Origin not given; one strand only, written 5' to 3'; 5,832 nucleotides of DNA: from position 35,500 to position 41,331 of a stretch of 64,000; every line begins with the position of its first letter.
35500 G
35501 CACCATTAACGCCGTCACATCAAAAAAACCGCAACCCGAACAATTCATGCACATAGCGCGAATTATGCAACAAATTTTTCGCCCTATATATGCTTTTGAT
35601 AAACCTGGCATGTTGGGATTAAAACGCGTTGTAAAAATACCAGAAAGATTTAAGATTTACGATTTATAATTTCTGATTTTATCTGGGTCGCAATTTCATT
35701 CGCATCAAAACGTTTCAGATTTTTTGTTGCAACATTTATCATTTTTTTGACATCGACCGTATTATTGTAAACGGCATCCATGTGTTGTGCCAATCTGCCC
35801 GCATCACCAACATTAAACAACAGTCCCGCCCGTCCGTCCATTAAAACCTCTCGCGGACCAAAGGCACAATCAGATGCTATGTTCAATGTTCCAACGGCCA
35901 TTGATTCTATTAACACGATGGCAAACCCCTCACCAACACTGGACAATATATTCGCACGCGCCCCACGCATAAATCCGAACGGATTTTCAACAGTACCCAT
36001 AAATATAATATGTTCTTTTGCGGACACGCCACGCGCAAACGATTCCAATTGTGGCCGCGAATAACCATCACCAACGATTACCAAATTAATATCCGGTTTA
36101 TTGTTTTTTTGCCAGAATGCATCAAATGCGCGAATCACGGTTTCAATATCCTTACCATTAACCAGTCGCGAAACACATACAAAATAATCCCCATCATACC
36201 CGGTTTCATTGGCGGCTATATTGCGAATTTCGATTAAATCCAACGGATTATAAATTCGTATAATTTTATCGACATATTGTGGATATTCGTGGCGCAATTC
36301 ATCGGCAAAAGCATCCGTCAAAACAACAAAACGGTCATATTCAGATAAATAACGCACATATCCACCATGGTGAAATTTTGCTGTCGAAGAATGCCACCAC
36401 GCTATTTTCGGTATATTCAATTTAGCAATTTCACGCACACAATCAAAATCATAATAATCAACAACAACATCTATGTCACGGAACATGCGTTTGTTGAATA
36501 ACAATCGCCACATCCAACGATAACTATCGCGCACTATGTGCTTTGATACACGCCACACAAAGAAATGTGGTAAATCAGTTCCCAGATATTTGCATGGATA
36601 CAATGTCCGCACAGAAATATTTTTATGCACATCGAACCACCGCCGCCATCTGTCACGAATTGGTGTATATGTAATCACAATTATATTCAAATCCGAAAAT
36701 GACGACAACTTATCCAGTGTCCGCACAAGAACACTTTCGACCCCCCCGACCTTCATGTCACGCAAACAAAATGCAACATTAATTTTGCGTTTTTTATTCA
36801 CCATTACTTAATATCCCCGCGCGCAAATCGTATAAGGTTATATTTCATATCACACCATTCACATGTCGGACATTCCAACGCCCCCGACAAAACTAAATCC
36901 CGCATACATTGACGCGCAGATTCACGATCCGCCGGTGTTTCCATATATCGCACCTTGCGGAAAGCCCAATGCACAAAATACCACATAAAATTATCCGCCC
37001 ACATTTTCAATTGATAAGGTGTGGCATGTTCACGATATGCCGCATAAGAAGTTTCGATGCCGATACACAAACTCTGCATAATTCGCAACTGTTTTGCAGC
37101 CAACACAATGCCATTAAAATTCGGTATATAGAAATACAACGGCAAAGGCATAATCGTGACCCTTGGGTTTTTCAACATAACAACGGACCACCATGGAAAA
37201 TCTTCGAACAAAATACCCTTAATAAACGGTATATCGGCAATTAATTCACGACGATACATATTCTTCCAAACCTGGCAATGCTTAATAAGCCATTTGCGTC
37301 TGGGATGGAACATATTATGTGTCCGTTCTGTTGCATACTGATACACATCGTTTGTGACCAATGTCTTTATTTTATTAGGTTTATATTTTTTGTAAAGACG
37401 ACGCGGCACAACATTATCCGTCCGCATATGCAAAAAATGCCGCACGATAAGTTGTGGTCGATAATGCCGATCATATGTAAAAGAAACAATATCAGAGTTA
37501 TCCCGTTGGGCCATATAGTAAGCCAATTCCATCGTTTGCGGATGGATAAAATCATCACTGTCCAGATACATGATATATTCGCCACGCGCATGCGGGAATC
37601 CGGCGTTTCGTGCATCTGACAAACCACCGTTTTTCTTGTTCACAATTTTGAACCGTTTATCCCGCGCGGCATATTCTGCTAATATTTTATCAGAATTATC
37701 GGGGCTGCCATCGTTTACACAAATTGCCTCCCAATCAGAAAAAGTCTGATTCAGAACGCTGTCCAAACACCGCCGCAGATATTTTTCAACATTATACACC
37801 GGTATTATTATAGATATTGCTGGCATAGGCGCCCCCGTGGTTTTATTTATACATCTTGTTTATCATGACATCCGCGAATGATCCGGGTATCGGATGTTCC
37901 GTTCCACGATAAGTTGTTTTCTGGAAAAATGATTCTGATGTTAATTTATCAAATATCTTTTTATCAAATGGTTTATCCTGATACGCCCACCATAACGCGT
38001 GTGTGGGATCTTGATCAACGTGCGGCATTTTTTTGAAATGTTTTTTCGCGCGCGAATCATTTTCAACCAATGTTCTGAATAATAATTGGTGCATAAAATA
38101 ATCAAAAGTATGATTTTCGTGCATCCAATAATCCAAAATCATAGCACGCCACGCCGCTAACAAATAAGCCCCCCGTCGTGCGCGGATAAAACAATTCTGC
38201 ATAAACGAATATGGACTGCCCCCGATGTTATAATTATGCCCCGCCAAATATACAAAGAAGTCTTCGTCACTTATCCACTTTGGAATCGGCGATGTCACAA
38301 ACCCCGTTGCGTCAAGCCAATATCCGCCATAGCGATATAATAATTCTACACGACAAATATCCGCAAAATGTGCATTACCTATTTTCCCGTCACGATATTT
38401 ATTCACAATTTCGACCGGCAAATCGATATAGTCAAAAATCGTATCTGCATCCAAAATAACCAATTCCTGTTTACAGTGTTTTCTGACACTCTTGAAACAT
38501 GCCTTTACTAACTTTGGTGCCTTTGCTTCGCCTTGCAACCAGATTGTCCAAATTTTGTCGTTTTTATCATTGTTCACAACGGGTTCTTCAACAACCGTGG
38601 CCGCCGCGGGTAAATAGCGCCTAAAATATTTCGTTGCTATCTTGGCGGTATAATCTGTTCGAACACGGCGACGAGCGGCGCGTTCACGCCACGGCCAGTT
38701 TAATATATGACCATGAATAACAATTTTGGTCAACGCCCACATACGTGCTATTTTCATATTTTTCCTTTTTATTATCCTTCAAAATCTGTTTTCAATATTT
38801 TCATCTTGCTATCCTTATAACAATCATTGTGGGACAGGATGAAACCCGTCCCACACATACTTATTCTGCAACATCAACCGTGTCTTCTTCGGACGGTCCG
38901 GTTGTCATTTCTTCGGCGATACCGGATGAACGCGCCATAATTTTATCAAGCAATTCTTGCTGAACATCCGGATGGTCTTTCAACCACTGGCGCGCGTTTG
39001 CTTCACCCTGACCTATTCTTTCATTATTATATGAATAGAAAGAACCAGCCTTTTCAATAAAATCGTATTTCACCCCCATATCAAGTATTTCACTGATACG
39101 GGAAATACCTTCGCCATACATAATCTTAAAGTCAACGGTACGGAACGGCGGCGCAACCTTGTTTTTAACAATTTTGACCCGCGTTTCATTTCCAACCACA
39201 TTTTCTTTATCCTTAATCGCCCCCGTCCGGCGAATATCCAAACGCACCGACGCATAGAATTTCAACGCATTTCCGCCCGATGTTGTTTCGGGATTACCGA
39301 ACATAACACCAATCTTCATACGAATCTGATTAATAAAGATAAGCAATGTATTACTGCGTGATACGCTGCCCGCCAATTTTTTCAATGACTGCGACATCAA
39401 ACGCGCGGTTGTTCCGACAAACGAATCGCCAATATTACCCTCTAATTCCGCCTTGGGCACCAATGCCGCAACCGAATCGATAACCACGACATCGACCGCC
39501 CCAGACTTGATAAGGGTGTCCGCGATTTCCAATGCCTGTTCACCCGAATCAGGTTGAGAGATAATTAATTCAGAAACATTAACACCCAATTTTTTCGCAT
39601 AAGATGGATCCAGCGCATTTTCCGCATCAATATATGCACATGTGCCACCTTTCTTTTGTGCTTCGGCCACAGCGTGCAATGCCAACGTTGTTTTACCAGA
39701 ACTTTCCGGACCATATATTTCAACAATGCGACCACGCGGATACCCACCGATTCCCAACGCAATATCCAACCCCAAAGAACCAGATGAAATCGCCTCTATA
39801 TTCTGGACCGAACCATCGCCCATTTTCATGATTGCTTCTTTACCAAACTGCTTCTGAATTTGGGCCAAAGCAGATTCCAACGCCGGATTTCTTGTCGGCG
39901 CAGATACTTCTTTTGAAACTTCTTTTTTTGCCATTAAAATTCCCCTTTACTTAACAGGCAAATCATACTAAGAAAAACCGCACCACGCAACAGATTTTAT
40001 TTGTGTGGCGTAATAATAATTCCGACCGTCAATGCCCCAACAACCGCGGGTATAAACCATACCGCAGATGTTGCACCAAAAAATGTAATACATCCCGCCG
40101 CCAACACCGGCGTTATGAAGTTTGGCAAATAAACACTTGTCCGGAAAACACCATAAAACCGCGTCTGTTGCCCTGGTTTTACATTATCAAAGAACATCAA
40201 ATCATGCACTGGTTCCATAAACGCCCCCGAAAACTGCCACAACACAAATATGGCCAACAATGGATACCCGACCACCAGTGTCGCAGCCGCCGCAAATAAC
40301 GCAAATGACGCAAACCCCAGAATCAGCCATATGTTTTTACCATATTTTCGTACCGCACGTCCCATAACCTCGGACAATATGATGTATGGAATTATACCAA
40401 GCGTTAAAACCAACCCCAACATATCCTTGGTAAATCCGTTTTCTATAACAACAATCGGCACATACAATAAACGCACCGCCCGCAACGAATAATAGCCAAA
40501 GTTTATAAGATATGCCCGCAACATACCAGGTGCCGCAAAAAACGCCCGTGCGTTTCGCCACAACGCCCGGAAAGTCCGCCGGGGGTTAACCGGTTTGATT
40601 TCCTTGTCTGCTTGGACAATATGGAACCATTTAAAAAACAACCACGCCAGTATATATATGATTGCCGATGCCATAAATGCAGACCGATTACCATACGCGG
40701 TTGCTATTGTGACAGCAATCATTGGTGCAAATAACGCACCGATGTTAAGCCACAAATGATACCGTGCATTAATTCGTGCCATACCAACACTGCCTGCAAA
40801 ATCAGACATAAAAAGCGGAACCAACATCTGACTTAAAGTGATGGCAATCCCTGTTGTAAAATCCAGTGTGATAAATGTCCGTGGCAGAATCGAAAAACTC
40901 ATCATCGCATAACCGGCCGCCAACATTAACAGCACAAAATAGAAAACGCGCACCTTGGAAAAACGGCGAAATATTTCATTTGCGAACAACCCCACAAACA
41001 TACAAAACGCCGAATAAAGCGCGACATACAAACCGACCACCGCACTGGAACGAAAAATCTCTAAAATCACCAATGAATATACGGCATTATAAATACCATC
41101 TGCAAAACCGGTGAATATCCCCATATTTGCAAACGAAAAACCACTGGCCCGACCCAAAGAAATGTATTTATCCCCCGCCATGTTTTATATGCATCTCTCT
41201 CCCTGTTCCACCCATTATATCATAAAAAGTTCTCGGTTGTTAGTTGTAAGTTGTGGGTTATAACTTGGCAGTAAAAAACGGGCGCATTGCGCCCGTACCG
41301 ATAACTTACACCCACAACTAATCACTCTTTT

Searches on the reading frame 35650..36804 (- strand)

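Call 9: search_protein_families(library=pfam, proteins=[window:35650-36804:-], max_evalue=0.001)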
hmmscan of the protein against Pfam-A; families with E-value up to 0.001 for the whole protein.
window:35650-36804:- (384 aa): 3 families
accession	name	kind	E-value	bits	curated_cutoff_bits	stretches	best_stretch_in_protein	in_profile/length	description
PF00534.26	Glycos_transf_1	-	6.9e-28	97.7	26.4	1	204-360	14-170/172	Glycosyl transferases group 1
PF13692.12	Glyco_trans_1_4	-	6.2e-27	95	27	1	207-348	3-142/142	Glycosyl transferases group 1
PF13439.12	Glyco_transf_4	-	7.4e-06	26.5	28.5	1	20-190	2-168/170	Glycosyltransferase Family 4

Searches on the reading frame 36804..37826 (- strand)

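Call 9: search_protein_families(library=pfam, proteins=[window:36804-37826:-], max_evalue=0.001)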
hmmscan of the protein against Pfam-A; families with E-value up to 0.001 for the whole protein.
window:36804-37826:- (340 aa): 3 families
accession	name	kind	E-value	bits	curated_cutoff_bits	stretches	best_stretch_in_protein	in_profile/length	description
PF00535.33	Glycos_transf_2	-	7.2e-40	137.1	23.3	1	5-153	1-149/168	Glycosyl transferase family 2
PF10111.15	Glyco_tranf_2_2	-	4.1e-11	43.3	27.3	1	5-106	1-106/276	Glycosyltransferase like family 2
PF13641.12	Glyco_tranf_2_3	-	2.5e-09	37.9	27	1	2-123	1-128/230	Glycosyltransferase like family 2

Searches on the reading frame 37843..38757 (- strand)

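Call 9: search_protein_families(library=pfam, proteins=[window:37843-38757:-], max_evalue=0.001)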
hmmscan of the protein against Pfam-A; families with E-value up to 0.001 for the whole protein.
window:37843-38757:- (304 aa): 2 families
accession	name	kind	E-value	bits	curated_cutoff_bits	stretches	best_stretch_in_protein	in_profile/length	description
PF05704.18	Caps_synth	-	1.9e-62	211.7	24.5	1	32-284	16-263/278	Capsular polysaccharide synthesis protein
PF04488.21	Gly_transf_sug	-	3.7e-06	28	23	1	82-167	2-92/93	Glycosyltransferase sugar-binding region containing DXD motif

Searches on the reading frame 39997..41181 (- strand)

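Call 9: search_protein_families(library=pfam, proteins=[window:39997-41181:-], max_evalue=0.001)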
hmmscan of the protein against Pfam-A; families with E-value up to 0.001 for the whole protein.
window:39997-41181:- (394 aa): 2 families
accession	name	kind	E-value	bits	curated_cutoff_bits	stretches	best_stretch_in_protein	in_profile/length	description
PF07690.21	MFS_1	-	9.4e-26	91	33.4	2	20-233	4-221/347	Major Facilitator Superfamily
PF00083.30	Sugar_tr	-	0.00044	19.7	22.3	1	31-183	30-185/452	Sugar (and other) transporter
